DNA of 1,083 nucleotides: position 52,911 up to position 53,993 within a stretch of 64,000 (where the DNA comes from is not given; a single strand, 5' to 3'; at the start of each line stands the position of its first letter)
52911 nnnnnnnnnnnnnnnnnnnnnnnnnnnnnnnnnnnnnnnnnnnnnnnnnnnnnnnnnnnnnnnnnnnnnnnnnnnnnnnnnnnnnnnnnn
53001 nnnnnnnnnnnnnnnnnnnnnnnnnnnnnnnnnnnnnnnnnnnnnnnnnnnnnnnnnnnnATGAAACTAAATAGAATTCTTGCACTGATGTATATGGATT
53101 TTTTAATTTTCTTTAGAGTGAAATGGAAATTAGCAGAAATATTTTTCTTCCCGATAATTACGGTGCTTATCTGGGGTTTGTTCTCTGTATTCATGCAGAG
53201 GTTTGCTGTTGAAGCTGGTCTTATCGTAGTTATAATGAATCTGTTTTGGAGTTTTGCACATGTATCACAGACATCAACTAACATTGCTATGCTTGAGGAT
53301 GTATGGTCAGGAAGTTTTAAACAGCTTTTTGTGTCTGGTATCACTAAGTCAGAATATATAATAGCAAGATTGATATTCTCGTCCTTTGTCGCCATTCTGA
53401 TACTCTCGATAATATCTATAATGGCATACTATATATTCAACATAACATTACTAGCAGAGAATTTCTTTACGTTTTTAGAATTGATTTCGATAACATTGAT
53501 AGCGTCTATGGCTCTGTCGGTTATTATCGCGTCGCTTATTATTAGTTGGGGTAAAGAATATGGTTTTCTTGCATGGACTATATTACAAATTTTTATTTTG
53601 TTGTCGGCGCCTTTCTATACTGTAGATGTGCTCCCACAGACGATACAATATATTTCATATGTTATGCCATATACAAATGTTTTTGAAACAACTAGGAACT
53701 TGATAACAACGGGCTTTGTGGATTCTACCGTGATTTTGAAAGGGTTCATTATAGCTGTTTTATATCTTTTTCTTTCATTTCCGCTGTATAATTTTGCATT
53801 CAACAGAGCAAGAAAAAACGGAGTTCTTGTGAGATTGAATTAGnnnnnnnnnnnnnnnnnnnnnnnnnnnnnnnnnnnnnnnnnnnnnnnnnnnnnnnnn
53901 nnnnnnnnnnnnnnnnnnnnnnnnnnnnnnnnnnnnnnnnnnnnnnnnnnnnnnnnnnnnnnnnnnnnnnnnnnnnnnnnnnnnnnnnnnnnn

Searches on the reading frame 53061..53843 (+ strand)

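Call 79: search_protein_families(library=pfam, proteins=[window:53061-53843:+], max_evalue=0.01)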
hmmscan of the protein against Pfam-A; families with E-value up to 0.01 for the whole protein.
window:53061-53843:+ (260 aa): 2 families
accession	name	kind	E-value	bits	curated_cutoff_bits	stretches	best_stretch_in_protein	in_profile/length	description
PF01061.29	ABC2_membrane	-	1.2e-09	38.4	26.9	1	7-213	4-208/211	ABC-2 type transporter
PF12698.13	ABC2_membrane_3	-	0.00031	20.4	31.6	1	54-243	164-341/347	ABC-2 family transporter protein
